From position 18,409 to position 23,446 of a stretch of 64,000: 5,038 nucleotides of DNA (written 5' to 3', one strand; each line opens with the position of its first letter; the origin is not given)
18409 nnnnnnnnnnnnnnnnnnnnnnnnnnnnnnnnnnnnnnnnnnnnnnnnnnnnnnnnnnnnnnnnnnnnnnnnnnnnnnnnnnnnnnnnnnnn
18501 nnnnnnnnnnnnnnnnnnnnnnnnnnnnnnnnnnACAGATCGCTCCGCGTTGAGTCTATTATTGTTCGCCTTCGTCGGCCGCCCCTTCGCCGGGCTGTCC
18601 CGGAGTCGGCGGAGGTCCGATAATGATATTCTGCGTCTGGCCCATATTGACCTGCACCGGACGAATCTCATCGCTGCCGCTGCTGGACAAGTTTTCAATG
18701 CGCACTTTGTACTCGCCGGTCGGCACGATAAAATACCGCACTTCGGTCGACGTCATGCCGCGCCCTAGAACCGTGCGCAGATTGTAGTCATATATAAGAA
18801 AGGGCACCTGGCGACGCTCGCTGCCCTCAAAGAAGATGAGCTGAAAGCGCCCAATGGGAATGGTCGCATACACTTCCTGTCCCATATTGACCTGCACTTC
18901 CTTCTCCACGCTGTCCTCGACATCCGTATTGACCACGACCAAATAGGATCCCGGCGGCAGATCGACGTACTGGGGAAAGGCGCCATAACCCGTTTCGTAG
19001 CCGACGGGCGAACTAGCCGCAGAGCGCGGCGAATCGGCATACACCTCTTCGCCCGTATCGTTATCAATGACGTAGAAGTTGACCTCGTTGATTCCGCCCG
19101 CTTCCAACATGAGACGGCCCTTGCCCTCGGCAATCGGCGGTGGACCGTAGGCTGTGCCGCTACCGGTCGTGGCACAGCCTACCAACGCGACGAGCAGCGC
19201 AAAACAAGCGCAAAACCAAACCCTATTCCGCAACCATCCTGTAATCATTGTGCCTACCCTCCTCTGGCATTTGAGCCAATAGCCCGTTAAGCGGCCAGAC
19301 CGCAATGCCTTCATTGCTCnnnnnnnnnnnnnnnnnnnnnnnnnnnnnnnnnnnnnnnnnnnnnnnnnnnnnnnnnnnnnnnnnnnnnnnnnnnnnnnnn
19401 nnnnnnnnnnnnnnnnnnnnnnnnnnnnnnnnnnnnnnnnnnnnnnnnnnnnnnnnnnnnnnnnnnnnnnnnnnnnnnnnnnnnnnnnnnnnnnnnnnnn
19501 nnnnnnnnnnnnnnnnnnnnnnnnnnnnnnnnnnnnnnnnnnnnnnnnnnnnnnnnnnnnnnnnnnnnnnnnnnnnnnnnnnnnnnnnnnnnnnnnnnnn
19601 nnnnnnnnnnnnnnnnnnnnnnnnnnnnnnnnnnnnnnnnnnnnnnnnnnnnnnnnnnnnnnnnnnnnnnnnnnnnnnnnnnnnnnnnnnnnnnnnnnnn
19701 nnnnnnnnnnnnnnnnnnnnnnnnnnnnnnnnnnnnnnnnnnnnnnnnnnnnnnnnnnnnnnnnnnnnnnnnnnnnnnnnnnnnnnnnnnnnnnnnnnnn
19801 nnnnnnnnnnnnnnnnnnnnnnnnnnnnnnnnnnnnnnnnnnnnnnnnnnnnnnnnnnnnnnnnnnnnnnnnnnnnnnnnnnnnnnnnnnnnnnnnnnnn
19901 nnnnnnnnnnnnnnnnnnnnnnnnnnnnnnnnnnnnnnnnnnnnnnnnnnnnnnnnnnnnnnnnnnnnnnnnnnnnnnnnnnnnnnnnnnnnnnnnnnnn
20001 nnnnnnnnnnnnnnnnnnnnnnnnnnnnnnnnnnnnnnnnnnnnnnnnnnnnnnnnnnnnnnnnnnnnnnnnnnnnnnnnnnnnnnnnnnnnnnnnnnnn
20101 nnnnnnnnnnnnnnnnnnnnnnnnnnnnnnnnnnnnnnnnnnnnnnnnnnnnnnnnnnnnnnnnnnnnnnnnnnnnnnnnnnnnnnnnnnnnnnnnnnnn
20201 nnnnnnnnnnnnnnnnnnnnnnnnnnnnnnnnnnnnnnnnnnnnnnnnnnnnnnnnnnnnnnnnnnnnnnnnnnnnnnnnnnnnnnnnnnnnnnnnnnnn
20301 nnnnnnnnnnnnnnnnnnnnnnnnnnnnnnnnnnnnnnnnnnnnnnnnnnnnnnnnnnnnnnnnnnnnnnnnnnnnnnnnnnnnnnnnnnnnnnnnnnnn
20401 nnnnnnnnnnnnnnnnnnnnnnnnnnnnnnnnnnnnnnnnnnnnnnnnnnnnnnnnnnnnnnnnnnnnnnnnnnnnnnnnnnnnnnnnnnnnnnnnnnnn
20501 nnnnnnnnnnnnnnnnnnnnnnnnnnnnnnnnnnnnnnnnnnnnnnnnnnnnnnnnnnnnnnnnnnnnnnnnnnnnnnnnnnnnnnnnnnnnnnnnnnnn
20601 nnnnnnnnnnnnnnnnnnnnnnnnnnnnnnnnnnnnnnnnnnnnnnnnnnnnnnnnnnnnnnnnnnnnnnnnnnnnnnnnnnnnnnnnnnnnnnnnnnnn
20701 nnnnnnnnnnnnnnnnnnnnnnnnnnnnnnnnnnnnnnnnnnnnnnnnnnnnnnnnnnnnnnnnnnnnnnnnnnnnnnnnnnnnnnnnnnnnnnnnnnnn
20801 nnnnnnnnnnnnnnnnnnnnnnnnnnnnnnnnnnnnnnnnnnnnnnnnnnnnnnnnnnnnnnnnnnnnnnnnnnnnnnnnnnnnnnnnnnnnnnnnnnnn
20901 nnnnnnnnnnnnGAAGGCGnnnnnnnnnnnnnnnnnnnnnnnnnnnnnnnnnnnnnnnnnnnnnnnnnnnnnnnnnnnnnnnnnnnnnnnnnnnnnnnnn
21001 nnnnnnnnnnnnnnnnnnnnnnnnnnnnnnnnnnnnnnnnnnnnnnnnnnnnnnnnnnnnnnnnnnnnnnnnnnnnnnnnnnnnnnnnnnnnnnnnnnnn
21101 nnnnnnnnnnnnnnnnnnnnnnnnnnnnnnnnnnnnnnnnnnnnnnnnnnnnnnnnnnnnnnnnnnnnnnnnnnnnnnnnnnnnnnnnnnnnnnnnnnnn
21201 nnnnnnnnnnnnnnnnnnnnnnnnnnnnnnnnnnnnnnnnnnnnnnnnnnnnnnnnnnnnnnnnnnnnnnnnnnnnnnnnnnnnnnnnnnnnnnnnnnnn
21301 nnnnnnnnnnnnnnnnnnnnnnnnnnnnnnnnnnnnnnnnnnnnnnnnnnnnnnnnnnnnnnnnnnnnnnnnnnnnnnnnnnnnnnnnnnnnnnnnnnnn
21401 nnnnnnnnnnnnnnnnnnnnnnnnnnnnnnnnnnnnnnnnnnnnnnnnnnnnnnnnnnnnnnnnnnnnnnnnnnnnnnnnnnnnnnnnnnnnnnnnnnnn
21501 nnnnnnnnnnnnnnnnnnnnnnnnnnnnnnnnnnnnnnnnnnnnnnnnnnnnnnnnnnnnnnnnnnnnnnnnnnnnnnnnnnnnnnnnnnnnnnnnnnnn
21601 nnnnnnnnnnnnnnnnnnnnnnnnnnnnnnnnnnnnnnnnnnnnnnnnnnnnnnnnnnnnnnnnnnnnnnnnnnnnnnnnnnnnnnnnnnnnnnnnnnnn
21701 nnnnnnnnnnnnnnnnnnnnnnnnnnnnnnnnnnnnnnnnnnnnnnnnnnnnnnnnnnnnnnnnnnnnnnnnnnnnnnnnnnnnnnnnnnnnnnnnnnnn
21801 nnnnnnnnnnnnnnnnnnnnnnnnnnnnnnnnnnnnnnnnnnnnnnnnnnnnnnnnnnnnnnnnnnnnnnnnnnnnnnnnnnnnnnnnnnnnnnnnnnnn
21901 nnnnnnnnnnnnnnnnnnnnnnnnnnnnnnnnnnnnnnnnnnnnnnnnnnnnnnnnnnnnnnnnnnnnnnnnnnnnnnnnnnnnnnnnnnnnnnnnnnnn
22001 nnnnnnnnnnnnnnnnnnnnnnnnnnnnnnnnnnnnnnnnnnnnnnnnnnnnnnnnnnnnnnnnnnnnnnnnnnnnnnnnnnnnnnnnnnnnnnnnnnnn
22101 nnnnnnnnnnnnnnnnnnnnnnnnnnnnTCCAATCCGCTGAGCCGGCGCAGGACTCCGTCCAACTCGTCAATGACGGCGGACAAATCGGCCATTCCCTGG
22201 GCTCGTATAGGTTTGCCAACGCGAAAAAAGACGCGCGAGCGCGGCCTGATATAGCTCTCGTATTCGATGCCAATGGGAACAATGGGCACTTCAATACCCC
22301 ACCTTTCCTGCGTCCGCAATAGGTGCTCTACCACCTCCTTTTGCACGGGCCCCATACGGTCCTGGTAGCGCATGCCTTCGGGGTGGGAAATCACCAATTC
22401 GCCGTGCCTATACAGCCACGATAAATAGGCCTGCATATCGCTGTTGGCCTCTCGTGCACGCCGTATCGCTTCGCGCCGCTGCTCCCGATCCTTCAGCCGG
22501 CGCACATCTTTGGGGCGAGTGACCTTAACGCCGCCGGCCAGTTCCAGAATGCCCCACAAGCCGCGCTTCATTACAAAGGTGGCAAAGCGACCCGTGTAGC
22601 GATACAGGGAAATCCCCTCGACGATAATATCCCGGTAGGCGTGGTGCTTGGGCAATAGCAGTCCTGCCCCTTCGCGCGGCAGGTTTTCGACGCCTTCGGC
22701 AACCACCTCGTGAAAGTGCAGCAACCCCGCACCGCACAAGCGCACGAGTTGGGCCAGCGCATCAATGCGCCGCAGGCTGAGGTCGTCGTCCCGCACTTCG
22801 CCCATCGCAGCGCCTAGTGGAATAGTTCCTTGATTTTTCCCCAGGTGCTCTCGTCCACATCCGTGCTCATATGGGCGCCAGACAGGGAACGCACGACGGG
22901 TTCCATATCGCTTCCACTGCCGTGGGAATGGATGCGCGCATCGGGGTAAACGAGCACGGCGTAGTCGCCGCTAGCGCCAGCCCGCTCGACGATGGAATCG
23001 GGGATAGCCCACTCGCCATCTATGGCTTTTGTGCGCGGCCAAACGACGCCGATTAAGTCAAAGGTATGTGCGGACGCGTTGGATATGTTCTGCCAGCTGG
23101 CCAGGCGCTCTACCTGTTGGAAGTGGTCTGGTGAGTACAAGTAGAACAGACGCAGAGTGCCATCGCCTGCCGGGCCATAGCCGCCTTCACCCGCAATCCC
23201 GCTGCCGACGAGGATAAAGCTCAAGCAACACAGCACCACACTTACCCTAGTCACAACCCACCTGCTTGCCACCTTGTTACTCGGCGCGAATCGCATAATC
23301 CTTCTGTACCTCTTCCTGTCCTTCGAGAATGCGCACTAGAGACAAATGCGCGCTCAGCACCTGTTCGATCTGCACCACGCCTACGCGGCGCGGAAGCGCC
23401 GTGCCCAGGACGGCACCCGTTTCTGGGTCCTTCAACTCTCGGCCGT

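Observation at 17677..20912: GT39/ArnT-PMT-like membrane glycosyltransferase followed by two small secreted or lipoproteins: a candidate glycosyltransferase-substrate unit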

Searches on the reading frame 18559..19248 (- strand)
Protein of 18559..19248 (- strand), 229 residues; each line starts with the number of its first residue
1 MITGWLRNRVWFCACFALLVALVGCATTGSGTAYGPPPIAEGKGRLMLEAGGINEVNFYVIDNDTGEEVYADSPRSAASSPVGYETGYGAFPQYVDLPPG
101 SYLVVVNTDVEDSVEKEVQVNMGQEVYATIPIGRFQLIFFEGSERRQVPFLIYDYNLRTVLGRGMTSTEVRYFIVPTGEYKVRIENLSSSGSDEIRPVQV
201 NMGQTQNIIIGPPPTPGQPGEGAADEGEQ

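Call 3: search_protein_families(library=pfam, proteins=[window:18559-19248:-], max_evalue=0.01)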
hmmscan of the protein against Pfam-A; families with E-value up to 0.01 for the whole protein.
window:18559-19248:- (229 aa): 2 families
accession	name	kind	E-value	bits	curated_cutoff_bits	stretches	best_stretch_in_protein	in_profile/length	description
PF14344.12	DUF4397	-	6.6e-05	23.9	30.6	0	69-125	17-72/119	Domain of unknown function (DUF4397)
PF13620.12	CarboxypepD_reg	-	0.0013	19.5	32.3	0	96-130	44-79/82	Carboxypeptidase regulatory-like domain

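Call 4: search_protein_families(library=ncbifam, proteins=[window:18559-19248:-], max_evalue=0.01)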
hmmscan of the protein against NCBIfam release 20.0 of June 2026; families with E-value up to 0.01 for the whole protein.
window:18559-19248:- (229 aa): 0 families

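Call 14: find_homologous_proteins(query=window:18559-19248:-, max_evalue=0.001)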
Query window:18559-19248:- (229 aa): 111 proteins with E <= 0.001 among 369 candidates.
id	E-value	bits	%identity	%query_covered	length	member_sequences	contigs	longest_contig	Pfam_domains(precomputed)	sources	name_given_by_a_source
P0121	5.4e-137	473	93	100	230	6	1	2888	-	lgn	-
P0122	3.5e-126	438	85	100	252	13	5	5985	-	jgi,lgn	jgi:hypothetical protein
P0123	3.0e-124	431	85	98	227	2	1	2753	-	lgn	-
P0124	5.8e-124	430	83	100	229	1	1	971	-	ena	-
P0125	9.8e-123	426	83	100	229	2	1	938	-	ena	-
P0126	1.3e-122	426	83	100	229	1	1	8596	-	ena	-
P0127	1.3e-122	426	83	100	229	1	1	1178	-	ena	-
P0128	5.6e-122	424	82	100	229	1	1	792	-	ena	-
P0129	1.2e-121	423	83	100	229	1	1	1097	-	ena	-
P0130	1.4e-121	423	83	100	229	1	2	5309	-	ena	-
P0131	1.5e-121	423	83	100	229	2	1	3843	-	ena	-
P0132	1.8e-121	422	83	100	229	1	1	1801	-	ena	-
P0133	3.1e-121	421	84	98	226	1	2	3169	-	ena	-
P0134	4.1e-121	421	82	100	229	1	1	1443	-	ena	-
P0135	7.8e-121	420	82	100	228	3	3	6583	-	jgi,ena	-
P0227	9.6e-53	197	48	96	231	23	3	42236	-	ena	-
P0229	6.7e-52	195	48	95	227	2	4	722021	-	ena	-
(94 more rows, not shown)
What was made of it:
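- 18559..19248 (-): Lipoprotein, 229 aa. It has the lipobox LVG|C, a Gly/Ser/Thr tether of about 11 residues, two beta-sandwich-like modules and a Pro/Gly/acidic tail. 111 homologues, all from close lineages (call 14).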

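Call 50: search_protein_families(library=pfam, proteins=[window:18559-19248:-], max_evalue=1)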
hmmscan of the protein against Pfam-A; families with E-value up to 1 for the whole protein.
window:18559-19248:- (229 aa): 7 families
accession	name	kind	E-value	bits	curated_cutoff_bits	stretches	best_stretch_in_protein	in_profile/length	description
PF14344.12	DUF4397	-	6.6e-05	23.9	30.6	1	69-125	17-72/119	Domain of unknown function (DUF4397)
PF13620.12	CarboxypepD_reg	-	0.0013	19.5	32.3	0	96-130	44-79/82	Carboxypeptidase regulatory-like domain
PF08308.17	PEGA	-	0.011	16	20.8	0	89-130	23-65/71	PEGA domain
PF07495.19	Y_Y_Y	-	0.012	15.9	26.6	0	167-193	28-53/65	Y_Y_Y domain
PF10029.15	DUF2271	-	0.019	15.1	27.3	0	96-122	90-116/136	Predicted periplasmic protein (DUF2271)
PF23623.1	GBD_IRG7_N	-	0.08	13.6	27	0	93-113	65-85/95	IRG7 N-terminal galactose binding domain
PF22069.2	Androglobin_IV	-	0.35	11.3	27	0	53-70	41-58/109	Androglobin, domain IV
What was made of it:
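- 18559..19248 (-): Weak DUF4397, CarboxypepD_reg and PEGA hits, all below their cut-offs (calls 3, 50).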

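Call 64: find_encoding_contigs(protein=P0229, flank=7000, max_places=1)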
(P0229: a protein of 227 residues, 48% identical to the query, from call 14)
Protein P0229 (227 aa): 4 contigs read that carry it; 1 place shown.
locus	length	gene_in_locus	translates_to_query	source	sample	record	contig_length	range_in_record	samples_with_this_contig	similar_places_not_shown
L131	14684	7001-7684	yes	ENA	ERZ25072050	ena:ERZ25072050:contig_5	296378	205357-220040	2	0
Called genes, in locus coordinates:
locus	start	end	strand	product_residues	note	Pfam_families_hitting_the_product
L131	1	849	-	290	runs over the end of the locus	PF00702:Hydrolase (weak)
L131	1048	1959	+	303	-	PF00483:NTP_transferase, PF12804:NTP_transf_3 (weak)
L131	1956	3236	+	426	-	PF09861:Lar_N, PF21113:LarA_C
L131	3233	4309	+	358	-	-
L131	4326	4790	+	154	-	-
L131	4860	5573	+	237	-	PF01553:Acyltransferase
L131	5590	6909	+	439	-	PF25174:Beta-prop_THOC3, PF26549:Tricorn_N, PF26550:Tricorn_2nd, PF26549:Tricorn_N, PF07676:PD40, PF26549:Tricorn_N, PF26550:Tricorn_2nd, PF26549:Tricorn_N, +6 more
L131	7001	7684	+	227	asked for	-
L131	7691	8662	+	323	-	-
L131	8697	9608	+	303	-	-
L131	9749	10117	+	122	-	-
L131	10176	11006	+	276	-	-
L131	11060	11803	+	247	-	PF06452:CBM9_1 (weak)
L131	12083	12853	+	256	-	-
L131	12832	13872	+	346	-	-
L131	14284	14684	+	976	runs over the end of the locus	PF13525:YfiO, PF13424:TPR_12 (weak), PF13432:TPR_16, PF14559:TPR_19 (weak), PF13424:TPR_12 (weak), PF13432:TPR_16 (weak), PF13174:TPR_6 (weak), PF13525:YfiO (weak), +14 more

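Call 65: find_encoding_contigs(protein=P0227, flank=7000, max_places=1)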
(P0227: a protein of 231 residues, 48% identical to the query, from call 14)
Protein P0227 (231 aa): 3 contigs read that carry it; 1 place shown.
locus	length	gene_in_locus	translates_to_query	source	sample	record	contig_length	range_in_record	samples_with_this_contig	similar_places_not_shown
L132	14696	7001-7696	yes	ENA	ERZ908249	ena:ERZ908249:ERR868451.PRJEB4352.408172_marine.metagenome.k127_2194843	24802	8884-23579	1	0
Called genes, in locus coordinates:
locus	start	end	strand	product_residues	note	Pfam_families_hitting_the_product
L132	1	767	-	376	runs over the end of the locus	PF00294:PfkB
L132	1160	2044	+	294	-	PF00483:NTP_transferase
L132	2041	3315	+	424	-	PF09861:Lar_N, PF21113:LarA_C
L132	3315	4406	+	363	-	-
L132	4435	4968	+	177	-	-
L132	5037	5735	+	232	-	PF01553:Acyltransferase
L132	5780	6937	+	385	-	PF23381:Beta-prop_IFT122_1st (weak), PF25174:Beta-prop_THOC3, PF26549:Tricorn_N, PF26550:Tricorn_2nd, PF07676:PD40 (weak), PF26549:Tricorn_N, PF07676:PD40, PF26549:Tricorn_N, +4 more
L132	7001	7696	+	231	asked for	-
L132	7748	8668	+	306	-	-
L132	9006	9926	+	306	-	-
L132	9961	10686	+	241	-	-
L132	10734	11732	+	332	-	-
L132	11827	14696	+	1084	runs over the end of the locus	PF07719:TPR_2 (faint), PF00515:TPR_1 (weak), PF13424:TPR_12 (weak), PF13525:YfiO, PF13424:TPR_12 (weak), PF13432:TPR_16 (weak), PF13424:TPR_12 (weak), PF13174:TPR_6 (weak), +17 more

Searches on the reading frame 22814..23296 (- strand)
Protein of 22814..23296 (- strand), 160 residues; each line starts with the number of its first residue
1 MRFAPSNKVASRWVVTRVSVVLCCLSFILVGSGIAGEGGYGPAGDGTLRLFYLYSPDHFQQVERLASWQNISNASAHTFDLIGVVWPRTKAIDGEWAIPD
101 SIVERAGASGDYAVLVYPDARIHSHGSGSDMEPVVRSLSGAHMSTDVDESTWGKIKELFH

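Call 3: search_protein_families(library=pfam, proteins=[window:22814-23296:-], max_evalue=0.01)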
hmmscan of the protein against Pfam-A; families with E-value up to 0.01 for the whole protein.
window:22814-23296:- (160 aa): 0 families

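Call 4: search_protein_families(library=ncbifam, proteins=[window:22814-23296:-], max_evalue=0.01)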
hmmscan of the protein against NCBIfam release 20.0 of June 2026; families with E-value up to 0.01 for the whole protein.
window:22814-23296:- (160 aa): 0 families

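Call 50: search_protein_families(library=pfam, proteins=[window:22814-23296:-], max_evalue=1)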
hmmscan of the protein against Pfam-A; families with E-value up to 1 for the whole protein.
window:22814-23296:- (160 aa): 0 families
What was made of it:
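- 22814..23296 (-): Small protein of 160 aa with an N-terminal hydrophobic segment and unknown function. It is poorly conserved. No family hit (calls 3, 4, 50).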
